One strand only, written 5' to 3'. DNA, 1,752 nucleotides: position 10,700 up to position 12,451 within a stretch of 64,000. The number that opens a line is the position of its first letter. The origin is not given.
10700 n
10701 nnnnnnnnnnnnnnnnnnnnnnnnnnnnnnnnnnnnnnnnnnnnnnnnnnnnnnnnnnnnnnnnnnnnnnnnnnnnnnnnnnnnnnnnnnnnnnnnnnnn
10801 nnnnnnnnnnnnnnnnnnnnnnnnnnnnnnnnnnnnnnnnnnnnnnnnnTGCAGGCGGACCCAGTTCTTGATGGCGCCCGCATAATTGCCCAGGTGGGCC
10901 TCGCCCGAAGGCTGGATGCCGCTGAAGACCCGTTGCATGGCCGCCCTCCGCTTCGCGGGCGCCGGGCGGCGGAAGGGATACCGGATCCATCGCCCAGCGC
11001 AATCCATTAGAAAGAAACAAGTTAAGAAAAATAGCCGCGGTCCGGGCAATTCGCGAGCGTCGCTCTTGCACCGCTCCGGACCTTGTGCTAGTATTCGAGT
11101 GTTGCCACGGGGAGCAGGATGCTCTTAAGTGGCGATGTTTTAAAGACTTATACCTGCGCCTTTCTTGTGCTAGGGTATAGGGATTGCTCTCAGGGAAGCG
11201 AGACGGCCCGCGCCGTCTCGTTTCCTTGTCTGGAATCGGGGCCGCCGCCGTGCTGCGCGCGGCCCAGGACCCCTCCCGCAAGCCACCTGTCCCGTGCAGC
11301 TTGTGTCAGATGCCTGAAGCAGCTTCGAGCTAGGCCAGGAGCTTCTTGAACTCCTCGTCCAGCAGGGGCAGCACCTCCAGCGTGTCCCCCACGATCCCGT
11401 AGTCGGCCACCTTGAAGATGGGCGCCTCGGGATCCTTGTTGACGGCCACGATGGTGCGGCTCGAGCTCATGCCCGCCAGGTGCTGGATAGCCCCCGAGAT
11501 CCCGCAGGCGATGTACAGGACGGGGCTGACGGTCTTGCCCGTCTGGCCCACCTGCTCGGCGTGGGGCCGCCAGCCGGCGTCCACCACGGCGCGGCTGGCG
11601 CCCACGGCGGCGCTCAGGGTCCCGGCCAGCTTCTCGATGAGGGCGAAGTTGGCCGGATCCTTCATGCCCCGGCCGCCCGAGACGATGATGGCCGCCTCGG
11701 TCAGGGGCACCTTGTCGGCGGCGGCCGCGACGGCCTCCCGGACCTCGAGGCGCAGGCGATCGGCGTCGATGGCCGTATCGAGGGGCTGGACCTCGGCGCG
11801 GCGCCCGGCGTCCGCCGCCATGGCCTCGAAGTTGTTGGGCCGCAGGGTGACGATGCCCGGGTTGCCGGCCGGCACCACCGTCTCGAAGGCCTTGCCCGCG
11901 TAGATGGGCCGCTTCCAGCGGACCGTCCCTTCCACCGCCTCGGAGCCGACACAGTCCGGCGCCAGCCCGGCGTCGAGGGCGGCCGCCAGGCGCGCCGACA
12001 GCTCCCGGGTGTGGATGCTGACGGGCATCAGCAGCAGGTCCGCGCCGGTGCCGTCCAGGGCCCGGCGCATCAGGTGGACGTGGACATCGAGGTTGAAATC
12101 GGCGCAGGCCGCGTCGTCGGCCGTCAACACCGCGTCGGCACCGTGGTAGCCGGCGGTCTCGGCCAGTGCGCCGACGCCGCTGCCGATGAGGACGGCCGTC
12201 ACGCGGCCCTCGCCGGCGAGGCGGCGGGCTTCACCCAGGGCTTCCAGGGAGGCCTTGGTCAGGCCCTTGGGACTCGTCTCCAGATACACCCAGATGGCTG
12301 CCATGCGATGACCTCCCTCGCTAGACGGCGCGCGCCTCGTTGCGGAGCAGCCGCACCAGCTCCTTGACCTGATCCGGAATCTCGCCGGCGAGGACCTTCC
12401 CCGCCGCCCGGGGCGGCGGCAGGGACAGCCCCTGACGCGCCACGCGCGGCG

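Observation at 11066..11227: Candidate ~125-nt small RNA with CsrA/RsmA-type GGA motifs between trpS and etfA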

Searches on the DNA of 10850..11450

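Call 4: search_rna_families(source=window, start=10850, end=11450, threshold=evalue, max_evalue=10, show_alignments=3)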
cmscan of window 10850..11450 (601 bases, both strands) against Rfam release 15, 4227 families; matches with E-value up to 10: 2.
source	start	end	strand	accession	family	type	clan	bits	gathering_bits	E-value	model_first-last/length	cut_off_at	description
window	10959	11002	+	RF03929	mir-6579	Gene; miRNA;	-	15.5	47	7.7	12-59/68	no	mir-6579 microRNA precursor family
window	11328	11450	+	RF02169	PVT1_6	Gene; lncRNA;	-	13.1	45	9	1-113/113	no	Pvt1 oncogene conserved region 6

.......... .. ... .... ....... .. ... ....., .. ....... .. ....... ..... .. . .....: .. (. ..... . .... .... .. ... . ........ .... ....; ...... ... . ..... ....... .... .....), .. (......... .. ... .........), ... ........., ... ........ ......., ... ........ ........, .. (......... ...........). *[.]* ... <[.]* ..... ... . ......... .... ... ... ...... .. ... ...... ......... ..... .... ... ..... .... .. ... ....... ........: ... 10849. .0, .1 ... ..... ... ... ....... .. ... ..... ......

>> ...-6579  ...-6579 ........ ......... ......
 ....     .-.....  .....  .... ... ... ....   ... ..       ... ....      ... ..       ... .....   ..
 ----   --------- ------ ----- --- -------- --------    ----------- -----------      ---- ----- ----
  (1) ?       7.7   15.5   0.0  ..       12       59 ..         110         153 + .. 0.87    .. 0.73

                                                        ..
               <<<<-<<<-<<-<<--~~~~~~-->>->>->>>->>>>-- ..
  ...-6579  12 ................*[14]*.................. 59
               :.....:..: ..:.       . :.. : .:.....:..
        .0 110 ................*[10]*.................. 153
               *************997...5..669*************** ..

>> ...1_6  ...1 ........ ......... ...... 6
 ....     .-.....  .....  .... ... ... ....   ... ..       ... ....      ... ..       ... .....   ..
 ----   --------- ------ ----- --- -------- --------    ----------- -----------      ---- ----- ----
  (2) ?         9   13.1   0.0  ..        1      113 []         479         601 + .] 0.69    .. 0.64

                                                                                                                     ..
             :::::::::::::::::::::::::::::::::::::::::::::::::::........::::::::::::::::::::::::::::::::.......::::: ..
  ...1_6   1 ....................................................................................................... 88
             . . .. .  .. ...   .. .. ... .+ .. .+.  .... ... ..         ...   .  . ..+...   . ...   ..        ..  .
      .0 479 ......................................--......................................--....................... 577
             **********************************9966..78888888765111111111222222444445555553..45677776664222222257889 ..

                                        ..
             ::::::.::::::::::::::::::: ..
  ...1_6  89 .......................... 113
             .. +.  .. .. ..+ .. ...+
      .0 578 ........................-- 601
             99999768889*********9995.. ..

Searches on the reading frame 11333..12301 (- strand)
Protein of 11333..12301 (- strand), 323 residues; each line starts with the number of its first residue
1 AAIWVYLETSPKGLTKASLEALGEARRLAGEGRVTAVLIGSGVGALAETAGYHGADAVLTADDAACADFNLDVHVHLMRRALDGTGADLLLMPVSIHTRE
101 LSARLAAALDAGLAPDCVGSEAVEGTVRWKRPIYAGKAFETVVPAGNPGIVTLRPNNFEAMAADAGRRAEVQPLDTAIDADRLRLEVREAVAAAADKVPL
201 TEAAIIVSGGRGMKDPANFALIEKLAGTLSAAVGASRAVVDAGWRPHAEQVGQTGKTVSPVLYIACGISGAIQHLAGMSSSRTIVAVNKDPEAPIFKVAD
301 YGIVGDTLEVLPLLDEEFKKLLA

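Call 33: search_protein_families(library=pfam, proteins=[window:11333-12301:-])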
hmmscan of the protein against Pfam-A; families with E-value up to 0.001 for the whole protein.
window:11333-12301:- (323 aa): 2 families
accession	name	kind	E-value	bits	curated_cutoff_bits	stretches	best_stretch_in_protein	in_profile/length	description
PF00766.25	ETF_alpha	-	9.2e-37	125.3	27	1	200-279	2-81/81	Electron transfer flavoprotein FAD-binding domain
PF01012.27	ETF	-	3.9e-36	125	26.7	1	3-175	1-177/181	Electron transfer flavoprotein domain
